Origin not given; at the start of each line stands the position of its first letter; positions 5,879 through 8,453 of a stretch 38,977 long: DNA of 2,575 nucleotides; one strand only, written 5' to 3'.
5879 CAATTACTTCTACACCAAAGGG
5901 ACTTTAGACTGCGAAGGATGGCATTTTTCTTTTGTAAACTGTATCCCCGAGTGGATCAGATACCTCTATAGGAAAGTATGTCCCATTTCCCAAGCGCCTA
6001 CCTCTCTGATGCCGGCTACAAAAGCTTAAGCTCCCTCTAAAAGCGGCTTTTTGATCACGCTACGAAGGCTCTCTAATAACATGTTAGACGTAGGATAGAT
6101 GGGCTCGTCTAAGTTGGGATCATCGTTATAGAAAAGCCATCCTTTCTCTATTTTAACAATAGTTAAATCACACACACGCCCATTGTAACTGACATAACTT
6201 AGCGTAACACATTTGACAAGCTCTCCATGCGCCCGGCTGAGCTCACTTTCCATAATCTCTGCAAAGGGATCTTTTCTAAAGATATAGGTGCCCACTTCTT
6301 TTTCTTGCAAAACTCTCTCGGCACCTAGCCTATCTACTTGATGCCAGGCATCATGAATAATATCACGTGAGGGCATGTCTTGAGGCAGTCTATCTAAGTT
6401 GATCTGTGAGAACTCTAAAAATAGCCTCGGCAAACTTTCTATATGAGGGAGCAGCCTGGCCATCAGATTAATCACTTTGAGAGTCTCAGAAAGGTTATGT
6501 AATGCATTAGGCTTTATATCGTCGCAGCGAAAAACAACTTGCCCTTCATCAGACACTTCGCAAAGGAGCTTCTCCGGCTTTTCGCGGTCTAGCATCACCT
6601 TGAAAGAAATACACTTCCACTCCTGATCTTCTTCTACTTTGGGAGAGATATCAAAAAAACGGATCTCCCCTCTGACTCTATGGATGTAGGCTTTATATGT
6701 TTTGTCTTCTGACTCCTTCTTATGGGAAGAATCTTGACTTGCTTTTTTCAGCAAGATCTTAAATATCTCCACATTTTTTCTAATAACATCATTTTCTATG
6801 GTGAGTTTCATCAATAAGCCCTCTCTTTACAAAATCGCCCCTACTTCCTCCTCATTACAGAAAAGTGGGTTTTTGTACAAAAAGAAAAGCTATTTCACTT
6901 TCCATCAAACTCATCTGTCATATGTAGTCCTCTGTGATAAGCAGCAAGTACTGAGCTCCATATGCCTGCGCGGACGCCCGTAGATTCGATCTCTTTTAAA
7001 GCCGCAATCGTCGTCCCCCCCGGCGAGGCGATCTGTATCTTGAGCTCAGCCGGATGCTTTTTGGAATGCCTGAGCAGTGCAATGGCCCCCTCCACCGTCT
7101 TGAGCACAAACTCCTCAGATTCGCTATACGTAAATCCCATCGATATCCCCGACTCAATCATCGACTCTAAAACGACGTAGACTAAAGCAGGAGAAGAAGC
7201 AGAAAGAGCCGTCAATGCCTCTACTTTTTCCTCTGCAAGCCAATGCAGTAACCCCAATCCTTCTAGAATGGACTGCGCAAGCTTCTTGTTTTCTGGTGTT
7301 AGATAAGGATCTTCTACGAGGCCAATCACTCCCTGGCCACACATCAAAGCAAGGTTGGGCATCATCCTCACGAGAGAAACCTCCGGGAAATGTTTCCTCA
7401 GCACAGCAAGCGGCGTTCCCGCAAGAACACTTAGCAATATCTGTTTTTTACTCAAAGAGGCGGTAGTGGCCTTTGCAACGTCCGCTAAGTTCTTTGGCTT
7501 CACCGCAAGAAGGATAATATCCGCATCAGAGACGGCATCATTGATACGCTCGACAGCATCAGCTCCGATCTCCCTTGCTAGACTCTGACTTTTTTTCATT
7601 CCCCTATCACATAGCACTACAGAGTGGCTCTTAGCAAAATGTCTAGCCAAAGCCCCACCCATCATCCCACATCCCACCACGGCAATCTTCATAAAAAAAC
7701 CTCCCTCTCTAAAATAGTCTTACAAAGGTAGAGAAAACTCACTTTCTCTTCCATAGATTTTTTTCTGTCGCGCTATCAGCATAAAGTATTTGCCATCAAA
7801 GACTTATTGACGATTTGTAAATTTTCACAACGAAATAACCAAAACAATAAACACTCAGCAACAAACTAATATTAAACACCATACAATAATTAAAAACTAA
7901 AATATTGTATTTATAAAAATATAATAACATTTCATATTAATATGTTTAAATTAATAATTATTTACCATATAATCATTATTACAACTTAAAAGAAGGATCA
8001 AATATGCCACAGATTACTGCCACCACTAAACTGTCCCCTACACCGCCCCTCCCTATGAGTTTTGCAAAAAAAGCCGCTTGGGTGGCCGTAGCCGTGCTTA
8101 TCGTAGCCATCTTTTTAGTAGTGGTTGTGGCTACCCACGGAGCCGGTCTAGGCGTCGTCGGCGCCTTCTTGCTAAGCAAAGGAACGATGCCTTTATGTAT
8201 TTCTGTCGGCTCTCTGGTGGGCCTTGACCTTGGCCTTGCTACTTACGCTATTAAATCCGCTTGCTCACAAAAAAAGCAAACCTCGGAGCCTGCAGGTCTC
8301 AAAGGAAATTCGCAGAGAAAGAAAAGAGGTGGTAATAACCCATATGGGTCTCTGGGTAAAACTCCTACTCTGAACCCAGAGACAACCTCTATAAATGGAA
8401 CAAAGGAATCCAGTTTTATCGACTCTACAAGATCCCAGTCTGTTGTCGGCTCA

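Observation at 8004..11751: Tandem pair of Inc-anchored PP2C phosphatases: candidate host-facing Ser/Thr phosphatase system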

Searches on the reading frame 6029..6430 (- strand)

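Call 45: search_protein_families(library=pfam, proteins=[window:6029-6430:-], max_evalue=10)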
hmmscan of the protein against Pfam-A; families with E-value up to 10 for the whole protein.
window:6029-6430:- (134 aa): 2 families
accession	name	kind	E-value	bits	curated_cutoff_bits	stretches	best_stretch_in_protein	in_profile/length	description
PF14633.12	SH2_2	-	0.049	13.5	27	1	19-52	23-56/211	SH2 domain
PF24385.1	DSRM_DHX29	-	0.13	12.8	27.4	1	26-66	102-142/149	ATP-dependent RNA helicase DHX29, DSRM-like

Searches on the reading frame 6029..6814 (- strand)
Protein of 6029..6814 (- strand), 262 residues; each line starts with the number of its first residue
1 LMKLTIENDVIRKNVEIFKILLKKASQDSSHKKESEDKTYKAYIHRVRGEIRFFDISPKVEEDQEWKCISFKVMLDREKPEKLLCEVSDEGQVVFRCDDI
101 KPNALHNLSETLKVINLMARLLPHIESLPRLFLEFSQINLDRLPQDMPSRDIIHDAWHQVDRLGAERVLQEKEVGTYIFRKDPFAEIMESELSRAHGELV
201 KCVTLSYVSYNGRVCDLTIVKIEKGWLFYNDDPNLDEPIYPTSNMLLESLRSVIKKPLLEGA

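Call 3: search_protein_families(library=pfam, proteins=[window:6029-6814:-], max_evalue=0.01)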
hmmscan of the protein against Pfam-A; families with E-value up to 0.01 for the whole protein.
window:6029-6814:- (262 aa): 0 families

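Call 17: search_protein_families(library=ncbifam, proteins=[window:6029-6814:-], max_evalue=0.01)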
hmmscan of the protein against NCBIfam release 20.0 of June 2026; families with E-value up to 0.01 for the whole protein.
window:6029-6814:- (262 aa): 0 families

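Call 44: search_solved_structures(query=window:6029-6814:-, max_evalue=10, show_alignments=3)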
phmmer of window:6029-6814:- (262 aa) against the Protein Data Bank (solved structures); distinct sequences matched with E-value up to 10: 0.
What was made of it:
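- Tried and rejected: No PDB sequence hit at E<=10 (call 44).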

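Call 45: search_protein_families(library=pfam, proteins=[window:6029-6814:-], max_evalue=10)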
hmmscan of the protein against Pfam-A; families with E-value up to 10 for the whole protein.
window:6029-6814:- (262 aa): 2 families
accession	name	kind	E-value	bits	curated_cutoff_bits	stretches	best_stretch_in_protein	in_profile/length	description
PF14633.12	SH2_2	-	0.082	12.7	27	1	147-180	23-56/211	SH2 domain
PF18736.6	pEK499_p136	-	0.19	11.9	26.6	1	24-73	67-116/152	HEPN pEK499 p136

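Call 70: predict_structure(protein=window:6029-6814:-)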
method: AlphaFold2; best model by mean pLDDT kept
length: 262 residues; sequences in the alignment: 1
mean_pLDDT: 40.1   pTM: 0.29
mean pLDDT of the five models: 40.1, 37.5, 35.2, 35.0, 34.3
residues with pLDDT >= 90: 0; 70-90: 0; 50-70: 32; < 50: 230
segments of 3 or more residues with pLDDT < 50: 1-184, 205-215, 224-228, 231-247, 252-262
pLDDT, mean of each block of 10 residues (from residue 1): 28 45 42 33 32 35 37 40 43 40 35 45 37 31 41 44 30 30 50 60 46 47 50 44 44 38 26
secondary structure, 60 per line:
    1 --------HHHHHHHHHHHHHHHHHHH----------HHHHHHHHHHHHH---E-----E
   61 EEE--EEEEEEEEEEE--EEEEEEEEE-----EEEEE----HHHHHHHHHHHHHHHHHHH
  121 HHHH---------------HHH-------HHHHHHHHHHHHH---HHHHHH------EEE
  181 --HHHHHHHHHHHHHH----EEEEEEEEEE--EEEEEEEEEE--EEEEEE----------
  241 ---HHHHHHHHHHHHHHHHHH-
elements in order: H9-27 H38-50 E60-63 E66-76 E79-87 E93-97 H102-124 H150-162 H166-171 E178-180 H183-196 E201-210 E213-222 E225-230 H244-261
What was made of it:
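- Tried and rejected: The single-sequence AF2 model has pLDDT 40 (call 70), so no fold search was run.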

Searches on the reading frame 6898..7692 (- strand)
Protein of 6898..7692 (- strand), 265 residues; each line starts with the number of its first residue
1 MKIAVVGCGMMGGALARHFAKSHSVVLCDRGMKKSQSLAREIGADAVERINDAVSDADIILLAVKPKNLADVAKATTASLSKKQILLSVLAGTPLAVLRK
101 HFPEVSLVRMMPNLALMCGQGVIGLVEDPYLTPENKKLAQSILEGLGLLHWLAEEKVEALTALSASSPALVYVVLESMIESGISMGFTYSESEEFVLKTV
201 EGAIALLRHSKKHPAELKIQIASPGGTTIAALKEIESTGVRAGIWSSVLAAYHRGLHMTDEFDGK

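Call 3: search_protein_families(library=pfam, proteins=[window:6898-7692:-], max_evalue=0.01)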
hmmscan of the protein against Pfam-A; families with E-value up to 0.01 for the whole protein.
window:6898-7692:- (265 aa): 13 families
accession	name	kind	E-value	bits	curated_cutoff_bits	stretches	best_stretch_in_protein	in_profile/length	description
PF14748.11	P5CR_dimer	-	6.4e-30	104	25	1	154-255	1-102/105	Pyrroline-5-carboxylate reductase dimerisation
PF03807.23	F420_oxidored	-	2.7e-19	70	21.6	1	2-92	1-94/94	NADP oxidoreductase coenzyme F420-dependent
PF03446.21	NAD_binding_2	-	2e-09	38.1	21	1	2-75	1-75/161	NAD binding domain of 6-phosphogluconate dehydrogenase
PF01488.26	Shikimate_DH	-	2.6e-07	31.2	24.3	1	2-79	14-98/138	Shikimate / quinate 5-dehydrogenase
PF01408.29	GFO_IDH_MocA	-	6.5e-06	27.3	24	1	1-76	1-82/120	Oxidoreductase family, NAD-binding Rossmann fold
PF01210.29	NAD_Gly3P_dh_N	-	7e-06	26.5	23.1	0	46-92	59-105/158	NAD-dependent glycerol-3-phosphate dehydrogenase N-terminus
PF02558.23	ApbA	-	8.9e-06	25.8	22.2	1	3-92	1-102/150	Ketopantoate reductase PanE/ApbA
PF07991.19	KARI_N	-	5.6e-05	23.2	20.6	1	2-86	6-91/165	Acetohydroxy acid isomeroreductase, NADPH-binding domain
PF02153.23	PDH_N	-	0.00014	21.8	26.5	1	20-89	9-78/154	Prephenate dehydrogenase, nucleotide-binding domain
PF02737.24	3HCDH_N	-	0.00047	20.6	22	1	2-51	1-51/180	3-hydroxyacyl-CoA dehydrogenase, NAD binding domain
PF10727.15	Rossmann-like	-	0.00084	19.5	23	1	2-81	16-99/131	Rossmann-like domain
PF01266.30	DAO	-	0.0021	18.1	27.9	1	2-31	1-31/353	FAD dependent oxidoreductase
PF02254.24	TrkA_N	-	0.01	16.6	23.8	0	3-47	1-45/116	TrkA-N domain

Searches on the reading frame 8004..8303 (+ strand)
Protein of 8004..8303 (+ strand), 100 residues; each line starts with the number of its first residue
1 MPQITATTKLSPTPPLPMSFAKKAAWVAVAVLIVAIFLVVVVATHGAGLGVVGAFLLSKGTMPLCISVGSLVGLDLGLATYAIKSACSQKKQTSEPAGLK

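Call 73: find_related_loci(query=A4, collection=metagenome_contigs, flank=8000)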
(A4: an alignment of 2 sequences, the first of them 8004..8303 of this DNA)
Query A4 (100 aa) in metagenome_contigs; peptide patterns used: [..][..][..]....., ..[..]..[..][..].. (x = any residue, [..] = any of these).
319 stretches matched a pattern, but none encodes a relative of the query by tblastn (E <= 1e-3).
